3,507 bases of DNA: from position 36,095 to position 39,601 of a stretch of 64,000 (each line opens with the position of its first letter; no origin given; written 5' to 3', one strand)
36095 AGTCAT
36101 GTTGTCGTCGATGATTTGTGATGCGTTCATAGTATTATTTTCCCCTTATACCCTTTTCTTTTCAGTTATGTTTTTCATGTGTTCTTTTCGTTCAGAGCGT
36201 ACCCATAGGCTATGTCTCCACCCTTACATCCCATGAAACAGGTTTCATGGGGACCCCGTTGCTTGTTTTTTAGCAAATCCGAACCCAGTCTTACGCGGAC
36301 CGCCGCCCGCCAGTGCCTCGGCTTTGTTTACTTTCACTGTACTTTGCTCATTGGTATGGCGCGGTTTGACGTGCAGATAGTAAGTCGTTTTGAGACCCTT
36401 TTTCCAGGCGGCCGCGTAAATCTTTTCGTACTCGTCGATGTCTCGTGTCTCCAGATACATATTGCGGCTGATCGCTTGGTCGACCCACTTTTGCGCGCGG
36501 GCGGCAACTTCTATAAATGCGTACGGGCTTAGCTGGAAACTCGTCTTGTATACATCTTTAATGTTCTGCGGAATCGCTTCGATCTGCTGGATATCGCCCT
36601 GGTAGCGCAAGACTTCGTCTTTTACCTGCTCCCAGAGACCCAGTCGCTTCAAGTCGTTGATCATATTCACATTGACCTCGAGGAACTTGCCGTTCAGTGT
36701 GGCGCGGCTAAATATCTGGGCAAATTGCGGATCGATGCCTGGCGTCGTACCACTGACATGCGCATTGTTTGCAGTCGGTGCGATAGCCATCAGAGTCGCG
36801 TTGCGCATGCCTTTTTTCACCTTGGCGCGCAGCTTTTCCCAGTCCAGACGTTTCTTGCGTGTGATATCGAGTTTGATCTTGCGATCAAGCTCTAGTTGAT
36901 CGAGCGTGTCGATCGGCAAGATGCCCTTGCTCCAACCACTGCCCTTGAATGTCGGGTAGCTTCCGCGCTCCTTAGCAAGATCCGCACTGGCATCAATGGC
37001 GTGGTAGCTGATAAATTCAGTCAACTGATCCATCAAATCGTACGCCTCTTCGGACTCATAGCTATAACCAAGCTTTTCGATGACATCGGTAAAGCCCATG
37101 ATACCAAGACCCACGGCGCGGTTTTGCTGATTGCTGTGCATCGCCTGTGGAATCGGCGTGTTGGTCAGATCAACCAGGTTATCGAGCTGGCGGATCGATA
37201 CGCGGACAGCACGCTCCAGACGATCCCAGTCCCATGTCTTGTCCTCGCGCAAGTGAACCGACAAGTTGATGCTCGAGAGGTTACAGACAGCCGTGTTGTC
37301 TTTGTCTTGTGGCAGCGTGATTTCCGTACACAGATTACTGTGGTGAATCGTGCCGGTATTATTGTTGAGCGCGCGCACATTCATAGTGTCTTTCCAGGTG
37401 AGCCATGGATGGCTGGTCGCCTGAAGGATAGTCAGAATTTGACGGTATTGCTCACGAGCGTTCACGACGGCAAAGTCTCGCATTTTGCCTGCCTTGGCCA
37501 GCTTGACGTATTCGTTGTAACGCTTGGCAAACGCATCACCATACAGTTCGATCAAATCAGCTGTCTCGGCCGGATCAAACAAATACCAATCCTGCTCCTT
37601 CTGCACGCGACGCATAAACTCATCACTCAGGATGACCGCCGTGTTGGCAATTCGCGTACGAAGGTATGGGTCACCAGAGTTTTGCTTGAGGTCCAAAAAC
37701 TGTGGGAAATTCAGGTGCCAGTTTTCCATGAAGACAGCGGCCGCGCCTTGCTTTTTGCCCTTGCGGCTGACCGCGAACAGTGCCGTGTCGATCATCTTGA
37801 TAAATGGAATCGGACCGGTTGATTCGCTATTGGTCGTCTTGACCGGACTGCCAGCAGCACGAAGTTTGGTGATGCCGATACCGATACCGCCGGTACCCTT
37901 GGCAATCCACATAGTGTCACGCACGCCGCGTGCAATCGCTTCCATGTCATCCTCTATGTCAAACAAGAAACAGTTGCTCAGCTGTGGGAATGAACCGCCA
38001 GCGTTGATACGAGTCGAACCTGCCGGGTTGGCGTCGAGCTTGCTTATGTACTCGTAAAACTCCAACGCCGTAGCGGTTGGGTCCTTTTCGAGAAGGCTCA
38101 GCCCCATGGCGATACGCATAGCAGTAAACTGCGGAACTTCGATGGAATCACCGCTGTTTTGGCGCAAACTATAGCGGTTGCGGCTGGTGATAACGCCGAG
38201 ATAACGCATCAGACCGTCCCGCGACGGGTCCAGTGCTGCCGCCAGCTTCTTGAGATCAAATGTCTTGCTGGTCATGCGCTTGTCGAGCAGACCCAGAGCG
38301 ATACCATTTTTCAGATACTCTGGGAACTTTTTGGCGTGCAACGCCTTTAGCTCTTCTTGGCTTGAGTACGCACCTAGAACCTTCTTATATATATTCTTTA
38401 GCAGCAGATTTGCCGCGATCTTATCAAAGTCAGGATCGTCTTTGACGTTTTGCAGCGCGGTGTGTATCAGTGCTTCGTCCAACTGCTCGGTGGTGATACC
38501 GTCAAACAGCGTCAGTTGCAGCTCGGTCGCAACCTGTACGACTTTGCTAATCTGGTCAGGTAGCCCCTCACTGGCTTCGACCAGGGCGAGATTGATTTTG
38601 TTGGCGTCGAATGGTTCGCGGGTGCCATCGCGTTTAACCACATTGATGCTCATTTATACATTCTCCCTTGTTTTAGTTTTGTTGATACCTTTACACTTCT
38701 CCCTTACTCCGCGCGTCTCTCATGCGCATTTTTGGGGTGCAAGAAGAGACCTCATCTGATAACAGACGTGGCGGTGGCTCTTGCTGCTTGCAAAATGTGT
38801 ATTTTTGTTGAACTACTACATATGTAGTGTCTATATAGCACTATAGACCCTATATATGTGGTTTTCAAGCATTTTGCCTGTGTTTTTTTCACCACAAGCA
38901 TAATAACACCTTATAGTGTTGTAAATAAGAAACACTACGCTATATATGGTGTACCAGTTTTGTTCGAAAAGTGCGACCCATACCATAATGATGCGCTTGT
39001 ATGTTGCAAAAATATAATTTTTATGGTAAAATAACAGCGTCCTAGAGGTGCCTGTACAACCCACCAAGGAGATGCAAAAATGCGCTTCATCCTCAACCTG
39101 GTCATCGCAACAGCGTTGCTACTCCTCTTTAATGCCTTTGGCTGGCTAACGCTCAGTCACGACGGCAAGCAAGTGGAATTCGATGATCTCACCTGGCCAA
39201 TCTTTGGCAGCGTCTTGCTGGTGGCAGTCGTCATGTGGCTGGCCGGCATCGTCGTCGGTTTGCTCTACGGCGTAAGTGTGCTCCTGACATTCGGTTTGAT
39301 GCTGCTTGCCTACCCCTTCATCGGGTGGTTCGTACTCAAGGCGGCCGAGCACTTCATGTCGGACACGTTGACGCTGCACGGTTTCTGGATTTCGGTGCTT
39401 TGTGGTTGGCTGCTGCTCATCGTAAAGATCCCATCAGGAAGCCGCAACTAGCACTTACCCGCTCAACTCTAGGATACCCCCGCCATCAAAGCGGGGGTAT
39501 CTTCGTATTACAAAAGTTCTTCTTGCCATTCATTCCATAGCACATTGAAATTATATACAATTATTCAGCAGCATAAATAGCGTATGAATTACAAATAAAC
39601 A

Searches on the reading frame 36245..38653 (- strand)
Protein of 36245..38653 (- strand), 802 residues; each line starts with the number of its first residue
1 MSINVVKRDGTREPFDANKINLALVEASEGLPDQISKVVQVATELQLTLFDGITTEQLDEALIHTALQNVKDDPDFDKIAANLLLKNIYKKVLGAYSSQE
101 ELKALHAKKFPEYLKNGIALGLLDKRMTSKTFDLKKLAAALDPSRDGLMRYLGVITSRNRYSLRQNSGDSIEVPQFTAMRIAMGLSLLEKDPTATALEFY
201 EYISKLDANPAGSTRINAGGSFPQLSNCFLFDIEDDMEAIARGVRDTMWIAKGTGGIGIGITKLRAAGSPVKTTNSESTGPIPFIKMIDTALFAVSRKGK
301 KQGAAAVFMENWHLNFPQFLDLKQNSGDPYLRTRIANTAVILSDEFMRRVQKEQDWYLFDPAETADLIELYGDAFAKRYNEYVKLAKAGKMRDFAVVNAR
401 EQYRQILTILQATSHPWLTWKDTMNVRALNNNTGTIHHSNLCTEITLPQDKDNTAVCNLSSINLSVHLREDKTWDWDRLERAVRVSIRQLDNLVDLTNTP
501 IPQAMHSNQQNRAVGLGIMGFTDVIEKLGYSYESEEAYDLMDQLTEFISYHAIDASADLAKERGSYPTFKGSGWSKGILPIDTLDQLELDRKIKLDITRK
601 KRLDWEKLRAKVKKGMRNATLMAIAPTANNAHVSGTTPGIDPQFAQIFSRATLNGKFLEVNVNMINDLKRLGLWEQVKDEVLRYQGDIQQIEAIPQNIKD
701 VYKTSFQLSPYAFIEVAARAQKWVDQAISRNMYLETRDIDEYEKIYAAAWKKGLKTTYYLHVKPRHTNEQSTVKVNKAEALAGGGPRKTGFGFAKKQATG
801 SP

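Call 8: search_protein_families(library=pfam, proteins=[window:36245-38653:-], max_evalue=0.01)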
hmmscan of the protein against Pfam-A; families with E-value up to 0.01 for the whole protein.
window:36245-38653:- (802 aa): 3 families
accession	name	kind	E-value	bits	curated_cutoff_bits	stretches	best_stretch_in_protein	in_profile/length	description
PF02867.20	Ribonuc_red_lgC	-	4.1e-164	547.5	23.9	1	226-760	1-523/523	Ribonucleotide reductase, barrel domain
PF03477.21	ATP-cone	-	4.9e-16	59.5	25.8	1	3-90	1-87/88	ATP cone domain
PF00317.26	Ribonuc_red_lgN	-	4.8e-13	49.4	28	1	151-219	5-73/77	Ribonucleotide reductase, all-alpha domain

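Call 27: find_related_loci(query=window:36245-38653:-, collection=metagenome_contigs, flank=10000)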
Query window:36245-38653:- (802 aa) in metagenome_contigs; peptide patterns used: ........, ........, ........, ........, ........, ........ (x = any residue, [..] = any of these).
371 stretches matched a pattern; 255 encode a relative of the query (tblastn E <= 1e-3); the best 80 are kept; 80 distinct loci.
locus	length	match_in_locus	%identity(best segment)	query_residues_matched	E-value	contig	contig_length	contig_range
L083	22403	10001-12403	91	1-801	0e+0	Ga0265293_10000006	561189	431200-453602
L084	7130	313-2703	91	3-799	0e+0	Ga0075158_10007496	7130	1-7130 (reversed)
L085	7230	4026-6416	88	2-800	0e+0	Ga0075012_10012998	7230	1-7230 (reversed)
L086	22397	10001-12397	86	2-800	0e+0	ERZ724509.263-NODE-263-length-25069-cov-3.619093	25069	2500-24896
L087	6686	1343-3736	85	3-800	0e+0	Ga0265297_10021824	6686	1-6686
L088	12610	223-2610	84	1-797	0e+0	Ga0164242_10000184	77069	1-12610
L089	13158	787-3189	82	1-801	0e+0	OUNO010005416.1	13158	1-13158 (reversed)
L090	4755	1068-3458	83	1-797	0e+0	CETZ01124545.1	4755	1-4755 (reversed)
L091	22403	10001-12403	83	1-802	0e+0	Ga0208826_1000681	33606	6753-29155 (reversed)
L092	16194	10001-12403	83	1-802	0e+0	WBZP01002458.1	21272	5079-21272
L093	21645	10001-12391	83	2-797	0e+0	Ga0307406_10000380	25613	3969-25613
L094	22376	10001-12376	81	2-795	0e+0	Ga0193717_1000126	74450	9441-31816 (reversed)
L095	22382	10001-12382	81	3-797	0e+0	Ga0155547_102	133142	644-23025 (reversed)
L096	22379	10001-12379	80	3-797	0e+0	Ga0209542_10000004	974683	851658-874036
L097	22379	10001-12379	80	3-797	0e+0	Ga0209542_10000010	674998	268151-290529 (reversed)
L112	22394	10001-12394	78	2-799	0e+0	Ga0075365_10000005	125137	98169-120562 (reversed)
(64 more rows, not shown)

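Call 84: search_protein_families(library=pfam, proteins=[L112:19782-21380:+], max_evalue=0.001)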
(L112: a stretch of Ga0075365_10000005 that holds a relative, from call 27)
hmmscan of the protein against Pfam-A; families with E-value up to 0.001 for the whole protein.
L112:19782-21380:+ (533 aa): 4 families
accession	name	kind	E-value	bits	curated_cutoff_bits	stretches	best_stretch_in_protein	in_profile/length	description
PF06418.20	CTP_synth_N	-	1.7e-102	342.8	26.1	1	12-269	1-260/265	CTP synthase N-terminus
PF00117.34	GATase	-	3.9e-34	118.4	22.8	1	310-526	4-189/190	Glutamine amidotransferase class-I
PF07722.19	Peptidase_C26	-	8.4e-08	32.7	20.5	1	366-509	95-219/219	Peptidase C26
PF01656.29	CbiA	-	0.00034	21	25.4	1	22-100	8-54/125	CobQ/CobB/MinD/ParA nucleotide binding domain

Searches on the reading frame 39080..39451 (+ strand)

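Call 8: search_protein_families(library=pfam, proteins=[window:39080-39451:+], max_evalue=0.01)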
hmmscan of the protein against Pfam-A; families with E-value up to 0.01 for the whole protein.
window:39080-39451:+ (123 aa): 1 family
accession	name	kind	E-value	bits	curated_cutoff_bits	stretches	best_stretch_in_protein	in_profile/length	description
PF04020.18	Phage_holin_4_2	-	0.0021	19.1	28.8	1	1-116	1-103/105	Mycobacterial 4 TMS phage holin, superfamily IV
